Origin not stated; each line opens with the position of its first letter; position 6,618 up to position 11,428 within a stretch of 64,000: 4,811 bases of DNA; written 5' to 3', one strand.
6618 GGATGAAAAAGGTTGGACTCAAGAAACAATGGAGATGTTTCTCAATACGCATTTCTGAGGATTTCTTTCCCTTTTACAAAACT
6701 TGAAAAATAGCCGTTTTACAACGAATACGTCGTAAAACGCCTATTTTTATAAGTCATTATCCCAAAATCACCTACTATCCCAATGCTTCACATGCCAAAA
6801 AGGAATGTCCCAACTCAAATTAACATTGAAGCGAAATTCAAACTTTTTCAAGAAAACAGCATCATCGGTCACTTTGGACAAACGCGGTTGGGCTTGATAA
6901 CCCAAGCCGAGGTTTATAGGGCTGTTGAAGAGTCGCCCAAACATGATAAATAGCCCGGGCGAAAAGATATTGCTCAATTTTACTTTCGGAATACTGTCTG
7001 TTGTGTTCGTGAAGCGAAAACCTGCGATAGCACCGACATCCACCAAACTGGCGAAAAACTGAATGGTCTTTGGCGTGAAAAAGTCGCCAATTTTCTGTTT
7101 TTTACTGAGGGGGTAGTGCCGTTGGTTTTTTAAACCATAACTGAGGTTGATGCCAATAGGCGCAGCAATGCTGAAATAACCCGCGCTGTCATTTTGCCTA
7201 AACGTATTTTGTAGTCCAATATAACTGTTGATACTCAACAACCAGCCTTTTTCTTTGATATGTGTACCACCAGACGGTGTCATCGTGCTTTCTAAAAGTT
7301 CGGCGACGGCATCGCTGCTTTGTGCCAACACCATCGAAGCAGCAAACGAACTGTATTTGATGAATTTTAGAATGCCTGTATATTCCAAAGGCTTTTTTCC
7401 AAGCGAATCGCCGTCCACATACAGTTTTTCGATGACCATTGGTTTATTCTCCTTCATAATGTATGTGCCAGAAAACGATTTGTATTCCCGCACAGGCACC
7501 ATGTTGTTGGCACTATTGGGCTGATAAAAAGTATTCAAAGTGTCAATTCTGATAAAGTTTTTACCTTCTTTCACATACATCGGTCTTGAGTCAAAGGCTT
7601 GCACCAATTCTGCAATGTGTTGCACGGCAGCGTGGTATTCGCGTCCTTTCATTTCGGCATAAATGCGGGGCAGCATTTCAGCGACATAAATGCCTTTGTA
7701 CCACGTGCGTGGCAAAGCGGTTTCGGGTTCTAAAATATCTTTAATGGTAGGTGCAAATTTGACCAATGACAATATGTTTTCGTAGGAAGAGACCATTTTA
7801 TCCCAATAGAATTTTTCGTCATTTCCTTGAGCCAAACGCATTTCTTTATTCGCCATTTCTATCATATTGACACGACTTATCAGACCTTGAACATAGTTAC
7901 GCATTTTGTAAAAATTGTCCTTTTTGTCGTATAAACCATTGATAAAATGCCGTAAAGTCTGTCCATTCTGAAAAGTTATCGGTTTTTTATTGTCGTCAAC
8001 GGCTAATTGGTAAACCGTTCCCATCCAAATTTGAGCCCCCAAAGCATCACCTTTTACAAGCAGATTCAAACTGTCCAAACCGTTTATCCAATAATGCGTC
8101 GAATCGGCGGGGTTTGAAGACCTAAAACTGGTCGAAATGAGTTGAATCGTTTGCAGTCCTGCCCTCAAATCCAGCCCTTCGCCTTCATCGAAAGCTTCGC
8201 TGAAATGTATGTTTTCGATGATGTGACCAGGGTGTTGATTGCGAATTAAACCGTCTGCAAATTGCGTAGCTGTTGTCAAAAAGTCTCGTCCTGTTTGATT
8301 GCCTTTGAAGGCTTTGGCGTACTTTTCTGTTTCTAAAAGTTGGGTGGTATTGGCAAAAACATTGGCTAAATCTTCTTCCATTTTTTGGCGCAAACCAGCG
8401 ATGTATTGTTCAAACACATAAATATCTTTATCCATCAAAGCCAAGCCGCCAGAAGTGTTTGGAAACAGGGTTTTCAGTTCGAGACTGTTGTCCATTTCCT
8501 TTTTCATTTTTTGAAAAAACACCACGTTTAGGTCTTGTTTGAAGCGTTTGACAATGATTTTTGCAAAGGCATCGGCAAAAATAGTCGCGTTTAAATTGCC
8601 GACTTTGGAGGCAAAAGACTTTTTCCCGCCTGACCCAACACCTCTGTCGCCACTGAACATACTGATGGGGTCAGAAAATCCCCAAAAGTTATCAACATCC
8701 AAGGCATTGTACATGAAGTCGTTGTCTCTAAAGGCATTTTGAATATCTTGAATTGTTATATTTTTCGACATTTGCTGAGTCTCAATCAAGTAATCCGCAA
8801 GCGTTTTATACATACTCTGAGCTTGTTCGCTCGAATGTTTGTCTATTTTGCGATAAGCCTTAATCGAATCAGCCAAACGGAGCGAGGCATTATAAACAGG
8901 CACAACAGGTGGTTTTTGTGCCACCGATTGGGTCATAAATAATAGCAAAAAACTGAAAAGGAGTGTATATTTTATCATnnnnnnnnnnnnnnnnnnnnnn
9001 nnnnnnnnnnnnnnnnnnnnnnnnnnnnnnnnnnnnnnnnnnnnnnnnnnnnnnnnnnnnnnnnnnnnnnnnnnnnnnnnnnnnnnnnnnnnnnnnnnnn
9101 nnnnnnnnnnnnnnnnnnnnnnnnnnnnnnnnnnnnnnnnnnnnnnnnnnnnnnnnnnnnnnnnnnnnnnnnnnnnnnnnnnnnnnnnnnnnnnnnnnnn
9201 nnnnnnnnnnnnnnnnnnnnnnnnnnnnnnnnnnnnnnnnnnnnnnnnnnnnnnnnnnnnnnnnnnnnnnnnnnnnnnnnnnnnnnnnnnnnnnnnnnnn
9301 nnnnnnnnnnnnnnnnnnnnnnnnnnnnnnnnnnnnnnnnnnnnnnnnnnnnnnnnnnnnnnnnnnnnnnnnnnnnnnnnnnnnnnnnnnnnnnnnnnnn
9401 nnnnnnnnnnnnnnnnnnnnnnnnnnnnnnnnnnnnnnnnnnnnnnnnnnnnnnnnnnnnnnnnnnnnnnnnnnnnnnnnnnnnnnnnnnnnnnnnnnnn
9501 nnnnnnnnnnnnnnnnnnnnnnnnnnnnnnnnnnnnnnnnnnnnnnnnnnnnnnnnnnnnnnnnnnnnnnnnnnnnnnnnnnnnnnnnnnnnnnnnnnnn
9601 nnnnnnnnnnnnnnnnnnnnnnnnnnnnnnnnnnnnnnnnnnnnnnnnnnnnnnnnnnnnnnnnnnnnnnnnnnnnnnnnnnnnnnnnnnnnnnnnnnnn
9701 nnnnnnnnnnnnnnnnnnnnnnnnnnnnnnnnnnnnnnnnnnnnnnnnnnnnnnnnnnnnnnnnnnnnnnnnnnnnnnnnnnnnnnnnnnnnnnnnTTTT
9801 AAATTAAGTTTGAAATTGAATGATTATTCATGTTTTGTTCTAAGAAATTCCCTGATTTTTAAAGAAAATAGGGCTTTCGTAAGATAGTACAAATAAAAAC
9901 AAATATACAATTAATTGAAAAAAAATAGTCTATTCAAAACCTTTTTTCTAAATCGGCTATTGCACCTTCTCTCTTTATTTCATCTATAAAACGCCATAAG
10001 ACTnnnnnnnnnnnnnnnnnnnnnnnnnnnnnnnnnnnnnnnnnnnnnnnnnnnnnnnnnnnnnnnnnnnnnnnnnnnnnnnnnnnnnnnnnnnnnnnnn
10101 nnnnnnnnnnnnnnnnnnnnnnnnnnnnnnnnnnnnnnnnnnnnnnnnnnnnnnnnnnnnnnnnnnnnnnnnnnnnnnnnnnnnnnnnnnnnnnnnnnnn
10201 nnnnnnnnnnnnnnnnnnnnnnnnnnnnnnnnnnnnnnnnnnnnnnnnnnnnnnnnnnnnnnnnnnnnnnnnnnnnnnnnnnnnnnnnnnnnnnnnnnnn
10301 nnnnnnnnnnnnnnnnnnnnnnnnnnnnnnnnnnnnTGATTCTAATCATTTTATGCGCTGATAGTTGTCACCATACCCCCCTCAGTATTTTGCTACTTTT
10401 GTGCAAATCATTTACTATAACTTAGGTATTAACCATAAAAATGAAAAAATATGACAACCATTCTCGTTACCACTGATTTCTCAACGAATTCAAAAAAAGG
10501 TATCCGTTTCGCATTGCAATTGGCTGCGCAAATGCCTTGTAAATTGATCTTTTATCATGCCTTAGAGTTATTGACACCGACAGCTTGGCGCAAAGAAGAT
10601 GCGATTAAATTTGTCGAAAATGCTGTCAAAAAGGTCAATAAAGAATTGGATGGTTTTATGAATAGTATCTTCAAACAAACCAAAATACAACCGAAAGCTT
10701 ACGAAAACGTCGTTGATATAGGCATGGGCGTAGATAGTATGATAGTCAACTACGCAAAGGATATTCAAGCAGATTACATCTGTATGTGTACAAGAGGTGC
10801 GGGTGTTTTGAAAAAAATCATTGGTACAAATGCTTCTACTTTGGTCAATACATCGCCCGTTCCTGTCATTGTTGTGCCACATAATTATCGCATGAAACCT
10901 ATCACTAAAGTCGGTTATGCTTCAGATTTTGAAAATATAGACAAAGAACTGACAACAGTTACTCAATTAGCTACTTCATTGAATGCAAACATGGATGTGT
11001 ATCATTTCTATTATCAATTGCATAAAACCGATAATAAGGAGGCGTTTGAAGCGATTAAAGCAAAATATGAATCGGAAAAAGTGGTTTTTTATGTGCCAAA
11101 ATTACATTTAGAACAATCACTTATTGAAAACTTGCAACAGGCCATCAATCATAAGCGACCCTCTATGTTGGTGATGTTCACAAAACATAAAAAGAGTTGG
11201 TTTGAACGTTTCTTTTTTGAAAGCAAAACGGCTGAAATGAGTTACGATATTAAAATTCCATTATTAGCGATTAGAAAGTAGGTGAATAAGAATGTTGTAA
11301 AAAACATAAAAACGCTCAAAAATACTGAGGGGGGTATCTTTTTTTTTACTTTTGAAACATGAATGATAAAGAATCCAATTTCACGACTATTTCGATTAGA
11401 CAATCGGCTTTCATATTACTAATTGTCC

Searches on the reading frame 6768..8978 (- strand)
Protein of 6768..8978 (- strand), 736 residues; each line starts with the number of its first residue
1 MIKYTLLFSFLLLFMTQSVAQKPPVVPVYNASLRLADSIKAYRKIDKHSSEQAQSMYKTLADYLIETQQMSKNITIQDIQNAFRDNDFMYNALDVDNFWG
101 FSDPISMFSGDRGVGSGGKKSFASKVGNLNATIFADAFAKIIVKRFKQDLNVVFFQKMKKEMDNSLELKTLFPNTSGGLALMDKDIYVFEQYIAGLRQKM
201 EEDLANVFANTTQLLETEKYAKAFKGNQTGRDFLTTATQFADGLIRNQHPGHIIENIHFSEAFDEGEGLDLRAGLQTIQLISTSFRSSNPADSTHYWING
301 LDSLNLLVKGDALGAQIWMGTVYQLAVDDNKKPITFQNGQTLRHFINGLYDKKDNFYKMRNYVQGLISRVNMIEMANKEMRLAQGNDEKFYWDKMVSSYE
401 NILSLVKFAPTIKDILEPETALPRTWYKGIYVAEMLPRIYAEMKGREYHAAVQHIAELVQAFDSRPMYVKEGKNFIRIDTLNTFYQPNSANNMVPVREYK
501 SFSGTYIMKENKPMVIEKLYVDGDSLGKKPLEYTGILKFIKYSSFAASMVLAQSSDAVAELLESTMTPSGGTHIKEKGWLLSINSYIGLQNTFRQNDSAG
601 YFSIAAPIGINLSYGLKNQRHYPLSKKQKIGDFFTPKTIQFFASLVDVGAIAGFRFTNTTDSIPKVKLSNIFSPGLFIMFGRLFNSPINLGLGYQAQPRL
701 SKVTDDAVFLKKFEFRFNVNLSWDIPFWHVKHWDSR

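Call 14: find_encoding_contigs(protein=window:6768-8978:-, flank=10000, max_places=10)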
Protein window:6768-8978:- (736 aa): 1 contig read that carries it; 1 place shown.
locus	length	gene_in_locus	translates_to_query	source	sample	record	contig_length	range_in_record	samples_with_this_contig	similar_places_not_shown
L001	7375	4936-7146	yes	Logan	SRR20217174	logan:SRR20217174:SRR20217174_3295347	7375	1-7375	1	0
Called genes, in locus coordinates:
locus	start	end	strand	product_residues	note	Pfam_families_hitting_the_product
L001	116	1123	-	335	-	PF00389:2-Hacid_dh, PF07991:KARI_N (faint), PF02826:2-Hacid_dh_C, PF03446:NAD_binding_2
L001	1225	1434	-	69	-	-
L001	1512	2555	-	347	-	PF01594:AI-2E_transport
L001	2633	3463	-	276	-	PF00582:Usp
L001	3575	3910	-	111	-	-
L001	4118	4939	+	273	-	-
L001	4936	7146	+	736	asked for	-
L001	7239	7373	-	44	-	?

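Call 17: find_related_loci(query=window:6768-8978:-, collection=genome_contigs, flank=10000)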
Query window:6768-8978:- (736 aa) in genome_contigs; peptide patterns used: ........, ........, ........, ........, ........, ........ (x = any residue, [..] = any of these).
37 stretches matched a pattern; 3 encode a relative of the query (tblastn E <= 1e-3); 3 distinct loci.
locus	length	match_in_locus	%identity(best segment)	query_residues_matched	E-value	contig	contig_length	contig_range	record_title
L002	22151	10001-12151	86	20-736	0e+0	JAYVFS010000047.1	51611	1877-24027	MAG: Saprospiraceae bacterium isolate GL44_UP_metabat_155 GL44_UP_metabat_155_46, whole genome shotgun sequence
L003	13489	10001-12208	83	1-736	0e+0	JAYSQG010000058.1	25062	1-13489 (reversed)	MAG: Saprospiraceae bacterium isolate GFS_11699 GFS_11699_57, whole genome shotgun sequence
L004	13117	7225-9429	76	1-736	0e+0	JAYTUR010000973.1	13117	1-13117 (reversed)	MAG: Saprospiraceae bacterium isolate GFS_5603 GFS_5603_972, whole genome shotgun sequence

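Call 25: find_related_loci(query=A1, collection=metagenome_contigs, flank=10000)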
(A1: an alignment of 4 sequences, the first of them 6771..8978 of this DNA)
Query A1 (736 aa) in metagenome_contigs; peptide patterns used: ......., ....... (x = any residue, [..] = any of these).
600 stretches matched a pattern, but none encodes a relative of the query by tblastn (E <= 1e-3).

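Call 34: find_homologous_proteins(query=L002:20775-21590:-, max_evalue=1e-40)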
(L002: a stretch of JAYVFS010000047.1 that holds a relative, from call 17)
Query L002:20775-21590:- (272 aa): 3042 proteins with E <= 1e-40 among 5553 candidates; the best 120 are listed.
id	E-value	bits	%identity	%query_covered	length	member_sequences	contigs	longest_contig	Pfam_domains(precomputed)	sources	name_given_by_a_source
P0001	5.7e-166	569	95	95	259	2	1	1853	PF02089.22,PF00561.27,PF07819.20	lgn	-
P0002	9.7e-164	561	93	95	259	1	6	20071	PF02089.22,PF00561.27,PF07819.20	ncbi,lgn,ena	-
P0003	1.7e-157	541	88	96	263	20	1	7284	PF02089.22,PF00561.27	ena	-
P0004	4.6e-148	510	85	95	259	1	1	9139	PF00561.27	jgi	jgi:alpha/beta superfamily hydrolase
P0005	8.7e-148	509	85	95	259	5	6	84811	PF02089.22,PF12695.14,PF00561.27,PF07819.20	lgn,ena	-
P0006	3.3e-147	507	83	95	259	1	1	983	PF02089.22,PF00561.27,PF07819.20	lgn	-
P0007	2.2e-142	491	81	95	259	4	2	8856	PF02089.22,PF00561.27,PF07819.20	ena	-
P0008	2.1e-141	488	80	95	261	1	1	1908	PF02089.22,PF12695.14,PF00561.27,PF07819.20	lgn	-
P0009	5.5e-141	487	81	95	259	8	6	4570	PF02089.22,PF00561.27,PF07819.20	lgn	-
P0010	7.1e-129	447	73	95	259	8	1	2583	PF02089.22,PF07819.20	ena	-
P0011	5.2e-123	428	74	95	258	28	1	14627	PF02089.22,PF00561.27,PF07819.20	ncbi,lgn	-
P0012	7.2e-123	427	72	95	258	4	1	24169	PF02089.22,PF00561.27,PF07819.20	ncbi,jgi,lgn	jgi:esterase/lipase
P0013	3.7e-121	422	73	95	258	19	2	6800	PF02089.22,PF00561.27,PF07819.20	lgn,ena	-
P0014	1.0e-119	417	70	95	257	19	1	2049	PF00561.27,PF07819.20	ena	-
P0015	2.9e-118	412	70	95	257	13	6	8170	PF02089.22,PF00561.27,PF07819.20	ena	-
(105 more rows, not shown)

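Call 35: find_encoding_contigs(protein=P0002, flank=10000, max_places=6)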
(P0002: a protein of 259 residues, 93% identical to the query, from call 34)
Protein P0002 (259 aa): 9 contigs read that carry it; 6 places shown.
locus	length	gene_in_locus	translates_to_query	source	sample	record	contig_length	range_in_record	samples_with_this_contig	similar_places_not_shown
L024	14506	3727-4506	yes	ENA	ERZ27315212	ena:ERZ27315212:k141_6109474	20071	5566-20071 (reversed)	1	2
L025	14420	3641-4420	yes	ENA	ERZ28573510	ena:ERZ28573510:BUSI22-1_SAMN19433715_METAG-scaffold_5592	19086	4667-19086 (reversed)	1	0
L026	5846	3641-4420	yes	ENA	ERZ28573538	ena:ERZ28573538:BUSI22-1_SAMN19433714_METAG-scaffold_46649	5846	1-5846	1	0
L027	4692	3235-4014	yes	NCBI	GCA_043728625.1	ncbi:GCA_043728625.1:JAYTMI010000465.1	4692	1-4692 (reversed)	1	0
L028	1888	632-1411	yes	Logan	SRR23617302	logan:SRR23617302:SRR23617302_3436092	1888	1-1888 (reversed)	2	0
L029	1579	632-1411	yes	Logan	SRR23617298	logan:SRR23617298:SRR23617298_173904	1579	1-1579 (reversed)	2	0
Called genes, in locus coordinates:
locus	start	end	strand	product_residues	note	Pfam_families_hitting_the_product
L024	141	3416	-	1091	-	PF01553:Acyltransferase, PF27464:PlsB_N (faint), PF19277:GPAT_C, PF00702:Hydrolase (weak), PF12710:HAD, PF01553:Acyltransferase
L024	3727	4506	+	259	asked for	PF00561:Abhydrolase_1 (weak), PF02089:Palm_thioest (weak), PF07819:PGAP1 (weak)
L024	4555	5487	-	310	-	PF05990:DUF900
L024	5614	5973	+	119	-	-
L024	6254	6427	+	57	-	-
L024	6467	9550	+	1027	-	PF18911:PKD_4 (weak), PF00801:PKD (weak), PF18911:PKD_4, PF00801:PKD, PF18911:PKD_4, PF00801:PKD (weak), PF18911:PKD_4, PF18962:Por_Secre_tail, +2 more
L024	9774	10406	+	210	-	PF04343:DUF488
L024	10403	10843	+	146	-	PF04343:DUF488, PF22751:DUF488-N3a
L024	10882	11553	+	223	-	PF22557:DuOB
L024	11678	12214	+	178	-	PF01797:Y1_Tnp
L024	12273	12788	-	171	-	PF05708:Peptidase_C92 (faint), PF06940:DUF1287 (faint), PF00877:NLPC_P60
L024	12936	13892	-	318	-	PF03462:PCRF, PF00472:RF-1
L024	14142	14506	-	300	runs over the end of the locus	PF01029:NusB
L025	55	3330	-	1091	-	PF01553:Acyltransferase, PF27464:PlsB_N (faint), PF19277:GPAT_C, PF00702:Hydrolase (weak), PF12710:HAD, PF01553:Acyltransferase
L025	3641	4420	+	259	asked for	PF00561:Abhydrolase_1 (weak), PF02089:Palm_thioest (weak), PF07819:PGAP1 (weak)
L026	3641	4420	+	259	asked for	PF00561:Abhydrolase_1 (weak), PF02089:Palm_thioest (weak), PF07819:PGAP1 (weak)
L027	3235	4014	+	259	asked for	PF00561:Abhydrolase_1 (weak), PF02089:Palm_thioest (weak), PF07819:PGAP1 (weak)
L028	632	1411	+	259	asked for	PF00561:Abhydrolase_1 (weak), PF02089:Palm_thioest (weak), PF07819:PGAP1 (weak)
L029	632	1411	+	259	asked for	PF00561:Abhydrolase_1 (weak), PF02089:Palm_thioest (weak), PF07819:PGAP1 (weak)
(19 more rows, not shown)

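Call 36: find_encoding_contigs(protein=P0005, flank=10000, max_places=6)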
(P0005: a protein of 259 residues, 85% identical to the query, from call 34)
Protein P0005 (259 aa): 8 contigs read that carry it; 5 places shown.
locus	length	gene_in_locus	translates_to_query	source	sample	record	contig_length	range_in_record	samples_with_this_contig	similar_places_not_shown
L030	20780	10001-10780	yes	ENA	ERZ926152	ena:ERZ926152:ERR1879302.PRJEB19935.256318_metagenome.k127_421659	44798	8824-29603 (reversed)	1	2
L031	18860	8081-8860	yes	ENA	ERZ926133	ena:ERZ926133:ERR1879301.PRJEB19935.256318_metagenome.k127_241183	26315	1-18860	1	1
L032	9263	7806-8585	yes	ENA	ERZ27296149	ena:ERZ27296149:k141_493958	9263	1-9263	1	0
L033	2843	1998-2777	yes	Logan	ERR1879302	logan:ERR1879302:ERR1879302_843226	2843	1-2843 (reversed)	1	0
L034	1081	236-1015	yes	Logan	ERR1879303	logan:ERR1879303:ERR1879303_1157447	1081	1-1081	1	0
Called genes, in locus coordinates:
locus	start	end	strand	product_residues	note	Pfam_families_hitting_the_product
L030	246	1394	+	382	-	PF00266:Aminotran_5, PF01212:Beta_elim_lyase (weak)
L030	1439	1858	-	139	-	-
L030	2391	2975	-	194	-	PF00230:MIP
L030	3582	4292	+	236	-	PF01113:DapB_N, PF05173:DapB_C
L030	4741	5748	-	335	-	PF01210:NAD_Gly3P_dh_N, PF02558:ApbA (weak), PF03807:F420_oxidored (weak), PF07479:NAD_Gly3P_dh_C, PF20618:GPD_NAD_C_bact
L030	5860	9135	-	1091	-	PF01553:Acyltransferase, PF27464:PlsB_N (faint), PF19277:GPAT_C, PF00702:Hydrolase (weak), PF12710:HAD, PF01553:Acyltransferase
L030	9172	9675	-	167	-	-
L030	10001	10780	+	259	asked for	PF00561:Abhydrolase_1 (weak), PF02089:Palm_thioest (weak), PF12695:Abhydrolase_5 (faint), PF07819:PGAP1 (weak)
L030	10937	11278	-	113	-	-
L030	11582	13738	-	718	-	PF00676:E1_dh, PF02779:Transket_pyr, PF02780:Transketolase_C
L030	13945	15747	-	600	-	PF07452:CHRD, PF18962:Por_Secre_tail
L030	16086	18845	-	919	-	PF13620:CarboxypepD_reg, PF13715:CarbopepD_reg_2, PF07715:Plug, PF00593:TonB_dep_Rec_b-barrel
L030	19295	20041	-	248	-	PF00535:Glycos_transf_2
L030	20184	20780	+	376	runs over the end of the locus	PF00989:PAS, PF13426:PAS_9, PF08447:PAS_3 (faint), PF00512:HisKA, PF02518:HATPase_c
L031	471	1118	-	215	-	PF00230:MIP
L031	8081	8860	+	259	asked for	PF00561:Abhydrolase_1 (weak), PF02089:Palm_thioest (weak), PF12695:Abhydrolase_5 (faint), PF07819:PGAP1 (weak)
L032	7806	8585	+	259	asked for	PF00561:Abhydrolase_1 (weak), PF02089:Palm_thioest (weak), PF12695:Abhydrolase_5 (faint), PF07819:PGAP1 (weak)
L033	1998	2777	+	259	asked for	PF00561:Abhydrolase_1 (weak), PF02089:Palm_thioest (weak), PF12695:Abhydrolase_5 (faint), PF07819:PGAP1 (weak)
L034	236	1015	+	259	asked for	PF00561:Abhydrolase_1 (weak), PF02089:Palm_thioest (weak), PF12695:Abhydrolase_5 (faint), PF07819:PGAP1 (weak)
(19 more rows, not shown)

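Call 49: search_protein_families(library=pfam, proteins=[L002:12215-12625:-, L002:12629-12856:-, L002:12976-14121:+, L002:14620-15630:+, L002:15808-16152:+, L002:16487-17158:-, L002:17973-18179:-, L002:18195-18677:-, L002:18957-19181:+, L002:19188-19541:+], max_evalue=0.01)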
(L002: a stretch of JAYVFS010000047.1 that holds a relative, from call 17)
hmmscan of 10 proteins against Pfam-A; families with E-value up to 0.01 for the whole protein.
L002:12215-12625:- (137 aa): 2 families
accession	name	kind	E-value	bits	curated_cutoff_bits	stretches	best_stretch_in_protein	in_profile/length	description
PF13470.12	PIN_3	-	2e-18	67.7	27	1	2-109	1-115/115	PIN domain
PF01850.27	PIN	-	0.0028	18.7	23.6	0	3-46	1-43/120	PIN domain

L002:12629-12856:- (76 aa): 0 families

L002:12976-14121:+ (382 aa): 2 families
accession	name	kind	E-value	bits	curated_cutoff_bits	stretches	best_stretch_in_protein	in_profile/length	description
PF13091.12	PLDc_2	-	5.2e-20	72.1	27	1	17-135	4-131/132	PLD-like domain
PF07894.18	SACK1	-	0.00028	21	21.4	0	84-122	219-257/274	Scaffolding anchor of CK1 domain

L002:14620-15630:+ (337 aa): 1 family
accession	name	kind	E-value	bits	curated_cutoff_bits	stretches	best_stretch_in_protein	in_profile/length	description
PF03189.18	Otopetrin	-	0.00064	19.2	27.8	1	163-265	206-294/434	Otopetrin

L002:15808-16152:+ (115 aa): 0 families

L002:16487-17158:- (224 aa): 1 family
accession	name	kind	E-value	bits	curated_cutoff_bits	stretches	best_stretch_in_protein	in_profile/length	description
PF18812.6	PBECR3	-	2.9e-14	53.4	30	1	107-224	6-109/115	phage-Barnase-EndoU-ColicinE5/D-RelE like nuclease3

L002:17973-18179:- (69 aa): 0 families

L002:18195-18677:- (161 aa): 1 family
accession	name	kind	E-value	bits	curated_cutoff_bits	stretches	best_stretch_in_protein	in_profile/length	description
PF22014.2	DUF6932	-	9.2e-27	94.7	27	1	5-157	3-141/142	Family of unknown function (DUF6932)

L002:18957-19181:+ (75 aa): 1 family
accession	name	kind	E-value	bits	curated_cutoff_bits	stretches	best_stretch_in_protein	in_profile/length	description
PF04255.20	DUF433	-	8.2e-25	86.8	23.6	1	4-59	1-56/56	Protein of unknown function (DUF433)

L002:19188-19541:+ (118 aa): 3 families
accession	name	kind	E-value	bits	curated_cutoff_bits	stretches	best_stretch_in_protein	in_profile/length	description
PF18480.7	DUF5615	-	2.7e-21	75.9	23.8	1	3-107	2-106/110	Domain of unknown function (DUF5615)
PF01927.22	Mut7-C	-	5.1e-05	23.8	23.3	1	3-68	2-60/146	Mut7-C RNAse domain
PF18478.7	PIN_10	-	0.00038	20.9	26.2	1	3-63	2-65/84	PIN like domain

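Call 61: find_encoding_contigs(protein=P0004, flank=8000, max_places=5)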
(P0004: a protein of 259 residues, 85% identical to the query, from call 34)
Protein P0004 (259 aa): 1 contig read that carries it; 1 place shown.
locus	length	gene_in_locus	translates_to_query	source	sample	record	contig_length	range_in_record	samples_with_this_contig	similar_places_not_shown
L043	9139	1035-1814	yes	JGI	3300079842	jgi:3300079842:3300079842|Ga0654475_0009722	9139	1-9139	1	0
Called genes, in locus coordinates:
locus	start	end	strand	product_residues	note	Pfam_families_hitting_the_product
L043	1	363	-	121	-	?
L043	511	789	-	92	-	-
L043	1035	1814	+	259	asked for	PF00561:Abhydrolase_1 (weak)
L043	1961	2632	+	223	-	PF03167:UDG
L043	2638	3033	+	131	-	PF04241:DUF423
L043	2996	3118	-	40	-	-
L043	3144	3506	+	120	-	-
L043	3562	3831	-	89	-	-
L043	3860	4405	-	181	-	PF04238:DUF420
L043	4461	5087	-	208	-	-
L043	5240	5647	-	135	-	PF03626:COX4_pro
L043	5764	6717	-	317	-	PF00510:COX3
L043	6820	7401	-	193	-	PF00510:COX3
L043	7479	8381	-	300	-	PF01040:UbiA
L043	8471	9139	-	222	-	?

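Call 62: find_encoding_contigs(protein=P0007, flank=8000, max_places=5)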
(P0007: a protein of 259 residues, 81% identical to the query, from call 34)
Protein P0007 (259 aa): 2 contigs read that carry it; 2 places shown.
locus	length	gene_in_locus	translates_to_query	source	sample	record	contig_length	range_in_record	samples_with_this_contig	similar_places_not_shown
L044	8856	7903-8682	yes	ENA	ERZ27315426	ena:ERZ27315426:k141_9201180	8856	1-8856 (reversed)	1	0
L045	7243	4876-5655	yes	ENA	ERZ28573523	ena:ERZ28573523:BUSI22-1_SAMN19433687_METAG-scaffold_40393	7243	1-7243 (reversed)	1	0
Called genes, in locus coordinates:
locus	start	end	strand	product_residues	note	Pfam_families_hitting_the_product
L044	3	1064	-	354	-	?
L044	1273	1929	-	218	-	-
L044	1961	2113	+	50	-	-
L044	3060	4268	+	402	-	PF05572:Peptidase_M43, PF18962:Por_Secre_tail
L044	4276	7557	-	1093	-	PF01553:Acyltransferase, PF27464:PlsB_N (faint), PF19277:GPAT_C, PF00702:Hydrolase (weak), PF12710:HAD, PF01553:Acyltransferase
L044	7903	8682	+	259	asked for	PF00561:Abhydrolase_1 (faint), PF02089:Palm_thioest (weak), PF07819:PGAP1 (weak)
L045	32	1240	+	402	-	PF05572:Peptidase_M43, PF18962:Por_Secre_tail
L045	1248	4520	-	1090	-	PF01553:Acyltransferase, PF27464:PlsB_N (faint), PF19277:GPAT_C, PF00702:Hydrolase (weak), PF12710:HAD, PF01553:Acyltransferase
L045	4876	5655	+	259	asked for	PF00561:Abhydrolase_1 (faint), PF02089:Palm_thioest (weak), PF07819:PGAP1 (weak)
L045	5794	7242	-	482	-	?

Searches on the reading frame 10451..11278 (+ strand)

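Call 67: search_protein_families(library=pfam, proteins=[window:10451-11278:+], max_evalue=0.0001)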
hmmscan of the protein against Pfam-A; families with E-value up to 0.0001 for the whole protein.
window:10451-11278:+ (276 aa): 1 family
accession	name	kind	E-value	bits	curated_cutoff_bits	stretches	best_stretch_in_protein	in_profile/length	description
PF00582.32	Usp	-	2.4e-20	73.9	24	1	2-143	3-141/141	Universal stress protein family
